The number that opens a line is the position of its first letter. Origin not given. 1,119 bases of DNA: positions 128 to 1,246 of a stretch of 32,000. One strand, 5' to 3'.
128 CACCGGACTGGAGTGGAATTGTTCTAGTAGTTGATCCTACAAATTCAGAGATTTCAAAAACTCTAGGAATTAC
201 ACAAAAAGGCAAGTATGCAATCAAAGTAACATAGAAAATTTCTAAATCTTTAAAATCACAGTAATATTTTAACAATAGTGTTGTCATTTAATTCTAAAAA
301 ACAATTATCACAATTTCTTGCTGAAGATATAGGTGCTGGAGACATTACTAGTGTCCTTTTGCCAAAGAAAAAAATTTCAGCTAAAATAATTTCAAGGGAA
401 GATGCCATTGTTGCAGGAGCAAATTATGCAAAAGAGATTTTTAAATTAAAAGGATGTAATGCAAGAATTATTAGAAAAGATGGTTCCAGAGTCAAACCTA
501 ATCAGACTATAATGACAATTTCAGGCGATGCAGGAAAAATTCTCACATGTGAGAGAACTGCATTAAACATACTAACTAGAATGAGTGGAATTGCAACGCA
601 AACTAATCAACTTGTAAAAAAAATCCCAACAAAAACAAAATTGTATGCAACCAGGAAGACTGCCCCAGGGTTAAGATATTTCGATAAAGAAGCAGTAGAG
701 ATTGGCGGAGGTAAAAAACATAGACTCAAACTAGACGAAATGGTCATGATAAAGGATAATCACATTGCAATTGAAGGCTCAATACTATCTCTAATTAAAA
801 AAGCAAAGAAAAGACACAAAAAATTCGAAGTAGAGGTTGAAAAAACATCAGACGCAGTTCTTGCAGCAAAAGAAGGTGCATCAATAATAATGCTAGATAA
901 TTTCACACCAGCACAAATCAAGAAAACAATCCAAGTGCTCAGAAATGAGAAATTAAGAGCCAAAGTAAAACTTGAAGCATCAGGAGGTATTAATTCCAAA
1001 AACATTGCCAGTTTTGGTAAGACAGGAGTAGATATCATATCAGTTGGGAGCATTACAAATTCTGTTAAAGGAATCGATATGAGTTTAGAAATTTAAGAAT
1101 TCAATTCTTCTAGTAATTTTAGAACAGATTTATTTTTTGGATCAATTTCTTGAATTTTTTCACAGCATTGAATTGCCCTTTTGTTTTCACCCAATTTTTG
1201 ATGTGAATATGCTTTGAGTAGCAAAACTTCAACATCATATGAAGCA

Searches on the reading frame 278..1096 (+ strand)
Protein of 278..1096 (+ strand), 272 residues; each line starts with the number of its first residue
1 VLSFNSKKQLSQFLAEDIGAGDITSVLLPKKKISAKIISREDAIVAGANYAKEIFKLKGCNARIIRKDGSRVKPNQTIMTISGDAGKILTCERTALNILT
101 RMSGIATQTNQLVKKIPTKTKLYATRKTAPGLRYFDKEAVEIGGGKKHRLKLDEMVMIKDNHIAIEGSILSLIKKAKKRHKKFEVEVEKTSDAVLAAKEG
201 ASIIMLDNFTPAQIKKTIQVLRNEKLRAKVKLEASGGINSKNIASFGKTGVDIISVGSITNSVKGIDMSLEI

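Call 32: search_protein_families(library=padloc, proteins=[window:278-1096:+], max_evalue=0.001)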
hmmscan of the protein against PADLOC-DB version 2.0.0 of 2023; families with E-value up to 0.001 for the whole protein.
window:278-1096:+ (272 aa): 0 families

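Call 50: search_protein_families(library=pfam, proteins=[window:278-1096:+], max_evalue=0.01)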
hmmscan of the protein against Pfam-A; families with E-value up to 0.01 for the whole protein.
window:278-1096:+ (272 aa): 5 families
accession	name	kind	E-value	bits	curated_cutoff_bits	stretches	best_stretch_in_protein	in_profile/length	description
PF01729.25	QRPTase_C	-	7.2e-55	185.7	23.1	1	105-271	1-169/169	Quinolinate phosphoribosyl transferase, C-terminal domain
PF02749.22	QRPTase_N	-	1.2e-22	80.4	27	1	22-103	1-82/82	Quinolinate phosphoribosyl transferase, N-terminal domain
PF02581.23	TMP-TENI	-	0.0031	17.4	27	1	187-258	102-178/180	Thiamine monophosphate synthase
PF00834.25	Ribul_P_3_epim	-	0.0041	17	21.1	1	208-258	144-195/198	Ribulose-phosphate 3 epimerase family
PF03671.20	Ufm1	-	0.0045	17.3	27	0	44-81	27-64/75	Ubiquitin fold modifier 1 protein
